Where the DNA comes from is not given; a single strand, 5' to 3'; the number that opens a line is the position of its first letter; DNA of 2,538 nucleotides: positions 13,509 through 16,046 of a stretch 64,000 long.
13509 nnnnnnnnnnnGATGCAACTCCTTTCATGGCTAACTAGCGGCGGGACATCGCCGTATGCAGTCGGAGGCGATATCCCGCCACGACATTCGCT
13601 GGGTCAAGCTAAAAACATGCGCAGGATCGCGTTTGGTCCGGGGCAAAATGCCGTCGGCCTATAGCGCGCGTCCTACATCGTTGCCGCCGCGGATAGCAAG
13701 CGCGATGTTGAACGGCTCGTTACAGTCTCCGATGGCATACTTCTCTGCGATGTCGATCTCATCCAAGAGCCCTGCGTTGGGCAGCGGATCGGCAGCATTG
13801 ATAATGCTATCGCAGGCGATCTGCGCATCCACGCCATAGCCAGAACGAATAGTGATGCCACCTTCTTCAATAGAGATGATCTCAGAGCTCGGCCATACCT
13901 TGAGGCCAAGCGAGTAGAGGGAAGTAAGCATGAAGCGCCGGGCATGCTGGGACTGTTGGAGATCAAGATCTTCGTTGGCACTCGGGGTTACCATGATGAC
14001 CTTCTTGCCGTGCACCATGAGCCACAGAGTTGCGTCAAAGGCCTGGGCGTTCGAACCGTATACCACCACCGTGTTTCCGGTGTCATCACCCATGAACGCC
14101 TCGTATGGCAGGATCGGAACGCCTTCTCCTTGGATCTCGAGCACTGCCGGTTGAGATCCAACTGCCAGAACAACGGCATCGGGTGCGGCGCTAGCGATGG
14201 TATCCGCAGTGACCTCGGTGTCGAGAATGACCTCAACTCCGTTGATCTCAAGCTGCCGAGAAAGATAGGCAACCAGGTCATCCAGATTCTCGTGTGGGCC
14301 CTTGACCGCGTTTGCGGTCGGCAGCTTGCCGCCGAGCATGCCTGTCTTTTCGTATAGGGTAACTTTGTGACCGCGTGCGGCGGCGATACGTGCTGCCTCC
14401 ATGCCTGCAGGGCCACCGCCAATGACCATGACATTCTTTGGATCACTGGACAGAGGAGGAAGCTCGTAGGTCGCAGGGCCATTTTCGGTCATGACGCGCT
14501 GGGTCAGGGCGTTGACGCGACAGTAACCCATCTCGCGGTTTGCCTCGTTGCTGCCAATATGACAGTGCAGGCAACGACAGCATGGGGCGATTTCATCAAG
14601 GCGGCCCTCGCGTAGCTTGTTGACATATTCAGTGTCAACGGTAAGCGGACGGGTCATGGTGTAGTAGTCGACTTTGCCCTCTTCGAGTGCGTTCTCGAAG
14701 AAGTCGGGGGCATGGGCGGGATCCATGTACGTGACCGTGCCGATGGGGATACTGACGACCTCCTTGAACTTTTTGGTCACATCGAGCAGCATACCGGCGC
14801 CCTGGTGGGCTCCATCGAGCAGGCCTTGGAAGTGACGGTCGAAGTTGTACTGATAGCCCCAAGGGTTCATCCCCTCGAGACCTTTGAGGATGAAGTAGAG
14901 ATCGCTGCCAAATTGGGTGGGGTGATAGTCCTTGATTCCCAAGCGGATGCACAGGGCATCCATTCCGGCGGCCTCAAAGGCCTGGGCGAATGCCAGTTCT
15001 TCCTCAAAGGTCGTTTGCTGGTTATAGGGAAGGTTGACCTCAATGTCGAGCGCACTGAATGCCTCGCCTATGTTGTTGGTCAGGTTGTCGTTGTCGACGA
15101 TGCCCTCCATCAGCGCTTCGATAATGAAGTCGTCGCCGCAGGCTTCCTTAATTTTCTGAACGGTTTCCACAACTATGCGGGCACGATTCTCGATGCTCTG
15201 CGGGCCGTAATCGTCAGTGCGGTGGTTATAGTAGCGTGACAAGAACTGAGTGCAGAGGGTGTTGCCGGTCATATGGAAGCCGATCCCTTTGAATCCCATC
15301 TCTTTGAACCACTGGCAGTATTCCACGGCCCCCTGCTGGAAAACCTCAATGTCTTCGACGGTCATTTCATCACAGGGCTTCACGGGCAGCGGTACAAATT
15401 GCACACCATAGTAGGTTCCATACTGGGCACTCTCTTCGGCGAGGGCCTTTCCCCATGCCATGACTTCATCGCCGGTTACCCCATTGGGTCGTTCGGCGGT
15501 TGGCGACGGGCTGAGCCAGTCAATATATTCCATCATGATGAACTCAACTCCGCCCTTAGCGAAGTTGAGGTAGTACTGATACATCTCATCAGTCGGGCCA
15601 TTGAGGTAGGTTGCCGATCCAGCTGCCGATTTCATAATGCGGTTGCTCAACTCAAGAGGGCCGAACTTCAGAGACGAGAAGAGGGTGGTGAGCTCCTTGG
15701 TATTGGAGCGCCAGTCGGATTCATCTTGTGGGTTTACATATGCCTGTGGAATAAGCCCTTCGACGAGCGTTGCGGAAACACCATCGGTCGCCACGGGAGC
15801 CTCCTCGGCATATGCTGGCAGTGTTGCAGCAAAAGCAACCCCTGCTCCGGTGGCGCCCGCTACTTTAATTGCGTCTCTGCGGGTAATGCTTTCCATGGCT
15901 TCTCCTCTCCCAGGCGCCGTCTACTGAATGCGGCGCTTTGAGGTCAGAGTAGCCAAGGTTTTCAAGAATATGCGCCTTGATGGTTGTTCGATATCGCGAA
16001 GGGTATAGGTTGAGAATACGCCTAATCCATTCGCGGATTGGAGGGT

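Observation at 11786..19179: Two tandem membrane LuxR sensors upstream of a two-enzyme exported reductase operon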

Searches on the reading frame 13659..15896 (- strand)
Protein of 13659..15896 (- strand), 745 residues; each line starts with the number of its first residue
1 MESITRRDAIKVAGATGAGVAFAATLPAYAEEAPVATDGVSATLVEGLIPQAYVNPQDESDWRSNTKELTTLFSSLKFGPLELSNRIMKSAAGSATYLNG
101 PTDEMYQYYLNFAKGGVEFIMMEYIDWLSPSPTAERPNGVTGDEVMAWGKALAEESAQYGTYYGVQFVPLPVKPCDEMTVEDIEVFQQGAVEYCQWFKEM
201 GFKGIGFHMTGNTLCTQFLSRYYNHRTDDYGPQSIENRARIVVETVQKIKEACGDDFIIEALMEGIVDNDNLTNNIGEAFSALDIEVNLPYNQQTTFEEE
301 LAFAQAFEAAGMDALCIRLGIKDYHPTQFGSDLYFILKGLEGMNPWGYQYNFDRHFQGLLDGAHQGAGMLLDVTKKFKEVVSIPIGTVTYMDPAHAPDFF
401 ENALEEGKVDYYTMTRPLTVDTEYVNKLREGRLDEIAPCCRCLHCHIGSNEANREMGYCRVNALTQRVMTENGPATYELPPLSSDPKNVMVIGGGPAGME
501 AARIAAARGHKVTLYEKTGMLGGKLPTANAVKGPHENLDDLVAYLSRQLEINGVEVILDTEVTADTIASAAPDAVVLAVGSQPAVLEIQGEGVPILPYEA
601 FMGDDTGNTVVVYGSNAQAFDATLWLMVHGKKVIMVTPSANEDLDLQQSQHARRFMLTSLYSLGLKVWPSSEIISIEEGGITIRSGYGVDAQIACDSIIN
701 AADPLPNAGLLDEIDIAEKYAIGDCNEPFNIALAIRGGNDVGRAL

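Call 4: search_protein_families(library=pfam, proteins=[window:13659-15896:-], max_evalue=0.01)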
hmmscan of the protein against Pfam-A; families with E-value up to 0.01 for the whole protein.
window:13659-15896:- (745 aa): 13 families
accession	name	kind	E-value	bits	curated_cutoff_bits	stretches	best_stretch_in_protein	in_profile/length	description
PF00724.26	Oxidored_FMN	-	3.9e-24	86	27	2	176-260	140-223/342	NADH:flavin oxidoreductase / NADH oxidase family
PF07992.20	Pyr_redox_2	-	1.6e-14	54.5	26.1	1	488-677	2-210/291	Pyridine nucleotide-disulphide oxidoreductase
PF12831.13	FAD_oxidored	-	1.2e-10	41.8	27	1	489-525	2-38/416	FAD dependent oxidoreductase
PF00070.33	Pyr_redox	-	9.8e-09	36.1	22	1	488-564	1-65/82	Pyridine nucleotide-disulphide oxidoreductase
PF13738.12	Pyr_redox_3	-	4.1e-08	33.3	30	1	573-648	126-206/305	Pyridine nucleotide-disulphide oxidoreductase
PF01266.30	DAO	-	2.1e-07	31.2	27.9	1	489-522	2-35/353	FAD dependent oxidoreductase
PF13450.12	NAD_binding_8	-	4.5e-07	30.5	21.9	1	491-533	1-42/68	NAD(P)-binding Rossmann-like domain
PF01134.28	GIDA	-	4.7e-07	29.6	22.1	1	489-534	2-47/391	Glucose inhibited division protein A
PF03486.20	HI0933_like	-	9.1e-07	29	50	1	488-526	2-40/244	HI0933-like protein Rossmann domain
PF00890.30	FAD_binding_2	-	0.00022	21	20.4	1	489-525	2-38/414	FAD binding domain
PF01262.27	AlaDh_PNT_C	-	0.00023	21.1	23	1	486-517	28-59/214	Alanine dehydrogenase/PNT, C-terminal domain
PF02737.24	3HCDH_N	-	0.0044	17.4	22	0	488-517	1-30/180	3-hydroxyacyl-CoA dehydrogenase, NAD binding domain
PF10518.14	TAT_signal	-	0.006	16.9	22.7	0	4-23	2-21/21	TAT (twin-arginine translocation) pathway signal sequence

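Call 8: find_encoding_contigs(protein=window:13659-15896:-, flank=10000, max_places=6)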
Protein window:13659-15896:- (745 aa): 8 contigs read that carry it; 3 places shown.
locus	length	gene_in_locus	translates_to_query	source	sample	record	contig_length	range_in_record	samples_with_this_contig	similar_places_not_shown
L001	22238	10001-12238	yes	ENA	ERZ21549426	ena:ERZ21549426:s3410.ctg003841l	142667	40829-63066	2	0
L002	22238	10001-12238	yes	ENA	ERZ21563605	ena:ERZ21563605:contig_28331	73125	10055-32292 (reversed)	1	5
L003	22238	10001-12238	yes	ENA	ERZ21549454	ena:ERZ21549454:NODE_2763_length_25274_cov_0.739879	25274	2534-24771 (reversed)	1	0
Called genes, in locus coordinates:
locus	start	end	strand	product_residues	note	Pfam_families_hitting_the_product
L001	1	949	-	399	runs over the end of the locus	PF13749:HATPase_c_4 (weak)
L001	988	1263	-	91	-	PF04326:SLFN_AlbA_2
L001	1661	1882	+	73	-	-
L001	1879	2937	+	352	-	PF00196:GerE, PF08281:Sigma70_r4_2 (weak)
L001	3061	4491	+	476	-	PF00890:FAD_binding_2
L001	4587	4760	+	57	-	-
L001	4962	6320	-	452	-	PF00890:FAD_binding_2, PF01266:DAO, PF12831:FAD_oxidored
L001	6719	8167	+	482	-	PF00196:GerE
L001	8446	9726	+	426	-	-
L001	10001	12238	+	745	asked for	PF13738:Pyr_redox_3 (faint), PF00724:Oxidored_FMN, PF00070:Pyr_redox (faint), PF01134:GIDA (weak), PF03486:HI0933_like (weak), PF07992:Pyr_redox_2, PF12831:FAD_oxidored, PF13450:NAD_binding_8 (weak), +1 more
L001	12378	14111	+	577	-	PF00890:FAD_binding_2, PF03486:HI0933_like (faint), PF07992:Pyr_redox_2 (weak), PF12831:FAD_oxidored (weak)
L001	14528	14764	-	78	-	PF13560:HTH_31, PF12844:HTH_19 (weak), PF01381:HTH_3, PF13443:HTH_26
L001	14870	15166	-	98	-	PF13560:HTH_31, PF01381:HTH_3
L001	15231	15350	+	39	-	-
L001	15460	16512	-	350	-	PF21189:PHA02142, PF09414:RNA_ligase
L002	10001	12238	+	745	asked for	PF13738:Pyr_redox_3 (faint), PF00724:Oxidored_FMN, PF00070:Pyr_redox (faint), PF01134:GIDA (weak), PF03486:HI0933_like (weak), PF07992:Pyr_redox_2, PF12831:FAD_oxidored, PF13450:NAD_binding_8 (weak), +1 more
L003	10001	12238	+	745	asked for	PF13738:Pyr_redox_3 (faint), PF00724:Oxidored_FMN, PF00070:Pyr_redox (faint), PF01134:GIDA (weak), PF03486:HI0933_like (weak), PF07992:Pyr_redox_2, PF12831:FAD_oxidored, PF13450:NAD_binding_8 (weak), +1 more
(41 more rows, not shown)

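Call 14: find_homologous_proteins(query=window:13659-15896:-, max_evalue=1e-20)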
Query window:13659-15896:- (745 aa): 2430 proteins with E <= 1e-20 among 8000 candidates; the best 120 are listed.
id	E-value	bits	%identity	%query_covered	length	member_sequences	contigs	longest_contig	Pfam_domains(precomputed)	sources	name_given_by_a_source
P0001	0.0e+0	1719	100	100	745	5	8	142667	PF01266.31,PF00724.27,PF13450.13,PF07992.21,PF00070.34,PF13738.13,PF03486.21,PF01134.29,PF12831.14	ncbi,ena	-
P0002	0.0e+0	1391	79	100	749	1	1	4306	PF01266.31,PF00724.27,PF13450.13,PF00890.31,PF07992.21,PF00070.34,PF13738.13,PF03486.21,PF01134.29,PF12831.14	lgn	-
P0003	0.0e+0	1376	82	94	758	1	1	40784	PF01266.31,PF00724.27,PF13450.13,PF07992.21,PF00070.34,PF13738.13,PF03486.21,PF12831.14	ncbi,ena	-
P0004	0.0e+0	1298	80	94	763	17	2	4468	PF01266.31,PF00724.27,PF13450.13,PF07992.21,PF00070.34,PF13738.13,PF03486.21,PF12831.14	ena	-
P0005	0.0e+0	1266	73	100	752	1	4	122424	PF00724.27,PF13450.13,PF07992.21,PF00070.34,PF13738.13,PF03486.21,PF12831.14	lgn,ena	-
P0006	0.0e+0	1265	78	94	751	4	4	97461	PF01266.31,PF00724.27,PF13450.13,PF00890.31,PF07992.21,PF00070.34,PF13738.13,PF03486.21,PF01134.29,PF12831.14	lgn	-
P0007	0.0e+0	1256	78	94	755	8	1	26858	PF00724.27,PF13450.13,PF00890.31,PF07992.21,PF00070.34,PF13738.13,PF03486.21,PF01134.29,PF12831.14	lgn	-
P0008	0.0e+0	1224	75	94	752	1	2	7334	PF01266.31,PF00724.27,PF13450.13,PF00890.31,PF07992.21,PF00070.34,PF13738.13,PF12831.14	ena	-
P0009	0.0e+0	1217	79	88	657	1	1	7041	PF01266.31,PF00724.27,PF13450.13,PF07992.21,PF00070.34,PF13738.13,PF03486.21,PF12831.14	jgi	jgi:2,4-dienoyl-CoA reductase-like NADH-dependent reductase (Old Yellow Enzyme family)/NADPH-depende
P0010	0.0e+0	1186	69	100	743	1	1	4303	PF00724.27,PF13450.13,PF00890.31,PF07992.21,PF00070.34,PF13738.13,PF03486.21,PF12831.14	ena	-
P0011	3.2e-295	1000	63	94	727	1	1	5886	PF00724.27,PF13450.13,PF07992.21,PF00070.34,PF13738.13,PF03486.21,PF01134.29,PF12831.14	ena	-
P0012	9.7e-278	942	58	96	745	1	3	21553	PF01266.31,PF00724.27,PF13450.13,PF07992.21,PF00070.34,PF13738.13,PF03486.21,PF01134.29,PF12831.14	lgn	-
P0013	6.1e-277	939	60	94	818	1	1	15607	PF00724.27,PF13450.13,PF07992.21,PF00070.34,PF13738.13,PF03486.21,PF12831.14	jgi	jgi:2,4-dienoyl-CoA reductase-like NADH-dependent reductase (Old Yellow Enzyme family)/thioredoxin r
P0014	1.4e-276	938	58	100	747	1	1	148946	PF01266.31,PF00724.27,PF13450.13,PF07992.21,PF00070.34,PF13738.13,PF03486.21,PF01134.29,PF12831.14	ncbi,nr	ncbi:MAG: FAD-dependent oxidoreductase [Clostridia bacterium]|nr:FAD-dependent oxidoreductase [Clost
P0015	4.9e-275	933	61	94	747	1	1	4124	PF01266.31,PF00724.27,PF13450.13,PF07992.21,PF00070.34,PF13738.13,PF03486.21,PF01262.28,PF01134.29,PF12831.14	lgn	-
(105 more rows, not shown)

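Call 17: search_solved_structures(query=window:13659-15896:-, max_evalue=0.00001)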
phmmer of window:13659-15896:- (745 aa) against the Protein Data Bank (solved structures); distinct sequences matched with E-value up to 0.00001: 108 (the best 60 are shown).
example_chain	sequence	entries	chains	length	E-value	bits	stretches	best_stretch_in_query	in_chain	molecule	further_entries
6qkg_A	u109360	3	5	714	1.7e-49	172.2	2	394-742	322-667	NCR A | NCR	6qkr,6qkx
1ps9_A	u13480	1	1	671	4.5e-35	124.5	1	370-632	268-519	2,4-dienoyl-CoA reductase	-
6de6_A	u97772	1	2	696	4.6e-26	94.7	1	375-707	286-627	Histamine dehydrogenase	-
3k30_A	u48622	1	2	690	1e-23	86.9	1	395-739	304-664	Histamine dehydrogenase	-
1djq_A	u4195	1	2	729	3.4e-22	82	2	163-259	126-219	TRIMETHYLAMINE DEHYDROGENASE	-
1djn_A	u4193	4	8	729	3.8e-22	81.8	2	163-259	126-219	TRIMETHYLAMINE DEHYDROGENASE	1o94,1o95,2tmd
6l6j_A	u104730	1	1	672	2.4e-21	79.1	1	393-582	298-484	Oxidored_FMN domain-containing protein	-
7fev_A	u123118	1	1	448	1.9e-11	46.4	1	178-273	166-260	FMN binding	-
5dxx_A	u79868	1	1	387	8.9e-10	40.9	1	157-262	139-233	Artemisinic aldehyde Delta(11(13)) reductase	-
5dxy_A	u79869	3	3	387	9e-10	40.9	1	157-262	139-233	Artemisinic aldehyde Delta(11(13)) reductase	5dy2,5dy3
2h8x_A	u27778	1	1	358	4.7e-09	38.5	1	170-270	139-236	Xenobiotic reductase A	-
5lni_A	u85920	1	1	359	4.7e-09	38.5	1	170-270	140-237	NADH:flavin oxidoreductase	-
2h8z_A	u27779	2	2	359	4.7e-09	38.5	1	170-270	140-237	Xenobiotic reductase A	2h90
5lnj_A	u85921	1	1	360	4.7e-09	38.5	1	170-270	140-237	NADH:flavin oxidoreductase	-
3l65_A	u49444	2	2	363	4.8e-09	38.5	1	170-270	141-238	Xenobiotic reductase A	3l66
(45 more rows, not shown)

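Call 19: find_related_loci(query=A1, collection=genome_contigs, flank=10000)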
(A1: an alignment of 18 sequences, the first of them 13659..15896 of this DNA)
Query A1 (745 aa) in genome_contigs; peptide patterns used: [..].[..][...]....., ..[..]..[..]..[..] (x = any residue, [..] = any of these).
293 stretches matched a pattern; 251 encode a relative of the query (tblastn E <= 1e-3); the best 80 are kept; 79 distinct loci.
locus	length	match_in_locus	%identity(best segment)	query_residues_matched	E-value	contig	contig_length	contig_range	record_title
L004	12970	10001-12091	80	48-745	0e+0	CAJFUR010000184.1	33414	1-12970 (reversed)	uncultured Eggerthellaceae bacterium isolate Coassembly_mag_450 genome assembly, contig: MAGpy_11413_min2k_bin_450_fak87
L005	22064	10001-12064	61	48-743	0e+0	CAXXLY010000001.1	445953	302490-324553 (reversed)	MAG: Anaerolineales bacterium isolate db28be52-e32f-4f71-9c49-3cbd2ddbe7d1 genome assembly, contig: contig_1, whole geno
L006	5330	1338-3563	58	4-745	0e+0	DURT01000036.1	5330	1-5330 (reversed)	MAG TPA_asm: Tissierellia bacterium isolate AS25fmACSIPFO_90 23299_AS25, whole genome shotgun sequence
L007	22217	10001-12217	58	3-745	0e+0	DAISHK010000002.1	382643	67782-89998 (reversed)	MAG TPA_asm: Bellilinea sp. isolate CTOTU59 NODE_29_length_382643_cov_37.529219, whole genome shotgun sequence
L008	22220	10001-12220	58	2-745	0e+0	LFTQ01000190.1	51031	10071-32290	MAG: Clostridia bacterium DTU068 scaffold9800, whole genome shotgun sequence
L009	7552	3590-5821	57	4-745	0e+0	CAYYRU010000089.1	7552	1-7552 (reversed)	MAG TPA_asm: uncultured Anaerolinea sp. isolate SRP294416_co1_152 genome assembly, contig: NODE_22659_length_7552_cov_12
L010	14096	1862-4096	59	4-745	0e+0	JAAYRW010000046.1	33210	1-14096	MAG: Tissierellia bacterium isolate AS23ysBPME_255 59567_AS23, whole genome shotgun sequence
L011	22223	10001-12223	58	2-745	0e+0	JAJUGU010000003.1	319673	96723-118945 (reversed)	MAG: Anaerolineaceae bacterium isolate bin45 k141_588094_length_319673_cov_21.7645, whole genome shotgun sequence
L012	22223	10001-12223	57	1-745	0e+0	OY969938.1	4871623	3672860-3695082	MAG: uncultured Chloroflexia bacterium isolate MFD02416.bin.c.1 genome assembly, chromosome: 1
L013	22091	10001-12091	59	41-745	0e+0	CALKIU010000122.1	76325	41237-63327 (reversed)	MAG TPA_asm: uncultured Bacillaceae bacterium isolate SRR6713633_bin.46_CONCOCT_v1.1_MAG genome assembly, contig: ERZ794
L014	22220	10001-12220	58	3-745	0e+0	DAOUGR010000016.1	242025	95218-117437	MAG TPA_asm: Anaerolineaceae bacterium isolate R77_208 k123_2960771, whole genome shotgun sequence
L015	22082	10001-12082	61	46-745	0e+0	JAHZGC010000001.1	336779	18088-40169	MAG: Coriobacteriaceae bacterium isolate HRGM_Genome_3029 HRGM_Genome_3029_1, whole genome shotgun sequence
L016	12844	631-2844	57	4-745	0e+0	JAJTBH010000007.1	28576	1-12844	MAG: Anaerolineae bacterium isolate MS_R1_8 NODE_399_length_28576_cov_3.919182, whole genome shotgun sequence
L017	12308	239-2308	59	48-745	0e+0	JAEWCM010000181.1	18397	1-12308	MAG: Bacillota bacterium isolate OH_PBB_30 k127_1512973, whole genome shotgun sequence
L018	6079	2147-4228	59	48-745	0e+0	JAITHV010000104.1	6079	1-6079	MAG: Coriobacteriales bacterium isolate Pc512_bin90 k119_1069267, whole genome shotgun sequence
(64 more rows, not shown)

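Call 26: find_encoding_contigs(protein=P0003, flank=9000, max_places=2)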
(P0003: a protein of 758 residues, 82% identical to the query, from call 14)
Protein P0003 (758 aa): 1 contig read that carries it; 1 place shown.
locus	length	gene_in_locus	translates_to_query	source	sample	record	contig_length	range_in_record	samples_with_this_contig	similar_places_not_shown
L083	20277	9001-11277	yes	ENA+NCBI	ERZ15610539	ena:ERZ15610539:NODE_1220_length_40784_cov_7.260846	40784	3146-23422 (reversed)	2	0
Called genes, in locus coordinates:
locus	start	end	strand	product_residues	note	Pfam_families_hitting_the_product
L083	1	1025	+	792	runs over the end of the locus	-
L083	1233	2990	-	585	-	-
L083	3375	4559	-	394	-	PF13350:Y_phosphatase3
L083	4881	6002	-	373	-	PF13350:Y_phosphatase3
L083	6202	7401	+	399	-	PF00248:Aldo_ket_red, PF14691:Fer4_20 (faint), PF13237:Fer4_10 (weak), PF12838:Fer4_7 (faint), PF13187:Fer4_9, PF13534:Fer4_17 (weak)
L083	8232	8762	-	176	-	PF14512:TM1586_NiRdase (faint), PF00881:Nitroreductase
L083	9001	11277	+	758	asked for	PF00724:Oxidored_FMN, PF13738:Pyr_redox_3 (faint), PF00070:Pyr_redox (faint), PF01266:DAO (faint), PF03486:HI0933_like (weak), PF07992:Pyr_redox_2, PF12831:FAD_oxidored, PF13450:NAD_binding_8 (weak)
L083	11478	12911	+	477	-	PF00196:GerE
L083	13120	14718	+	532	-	PF00890:FAD_binding_2, PF01266:DAO (faint), PF03486:HI0933_like (faint), PF07992:Pyr_redox_2 (faint), PF12831:FAD_oxidored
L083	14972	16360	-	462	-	PF01235:Na_Ala_symp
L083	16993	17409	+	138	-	PF01327:Pep_deformylase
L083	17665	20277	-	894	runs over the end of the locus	PF00270:DEAD, PF22527:DEXQc_Suv3, PF00271:Helicase_C, PF12029:DUF3516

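Call 27: find_encoding_contigs(protein=P0005, flank=9000, max_places=2)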
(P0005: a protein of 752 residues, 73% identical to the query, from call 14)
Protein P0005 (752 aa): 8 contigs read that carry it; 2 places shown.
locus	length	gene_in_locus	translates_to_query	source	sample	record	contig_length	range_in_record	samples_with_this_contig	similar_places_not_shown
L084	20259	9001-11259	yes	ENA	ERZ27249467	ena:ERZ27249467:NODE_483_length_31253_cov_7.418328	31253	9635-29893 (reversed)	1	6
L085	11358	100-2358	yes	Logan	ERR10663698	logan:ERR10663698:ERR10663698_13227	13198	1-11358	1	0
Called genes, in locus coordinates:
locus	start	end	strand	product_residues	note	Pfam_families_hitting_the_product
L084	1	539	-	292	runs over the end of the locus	PF07804:HipA_C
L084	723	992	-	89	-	-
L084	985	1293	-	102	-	-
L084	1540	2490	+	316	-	PF02661:Fic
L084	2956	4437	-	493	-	PF00196:GerE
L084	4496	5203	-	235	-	PF01381:HTH_3, PF13560:HTH_31 (weak)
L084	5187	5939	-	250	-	PF13151:DUF3990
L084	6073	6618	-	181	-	PF01569:PAP2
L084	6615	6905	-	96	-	-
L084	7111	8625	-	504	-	PF00196:GerE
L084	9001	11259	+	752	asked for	PF00724:Oxidored_FMN, PF13738:Pyr_redox_3 (faint), PF00070:Pyr_redox (faint), PF03486:HI0933_like (faint), PF07992:Pyr_redox_2, PF12831:FAD_oxidored (weak), PF13450:NAD_binding_8 (weak)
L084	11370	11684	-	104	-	PF01906:YbjQ_1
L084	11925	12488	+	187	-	PF02525:Flavodoxin_2, PF03358:FMN_red (weak)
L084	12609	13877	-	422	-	PF13173:AAA_14, PF13635:DUF4143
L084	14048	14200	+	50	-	PF07927:HicA_toxin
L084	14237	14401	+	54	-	PF15919:HicB_lk_antitox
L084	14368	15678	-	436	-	PF13173:AAA_14, PF13635:DUF4143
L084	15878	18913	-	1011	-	PF22548:AEP-TOTE, PF00176:SNF2-rel_dom (weak), PF00270:DEAD, PF04851:ResIII, PF00271:Helicase_C (weak), PF13091:PLDc_2 (weak)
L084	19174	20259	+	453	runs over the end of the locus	PF13173:AAA_14, PF13635:DUF4143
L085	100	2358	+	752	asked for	PF00724:Oxidored_FMN, PF13738:Pyr_redox_3 (faint), PF00070:Pyr_redox (faint), PF03486:HI0933_like (faint), PF07992:Pyr_redox_2, PF12831:FAD_oxidored (weak), PF13450:NAD_binding_8 (weak)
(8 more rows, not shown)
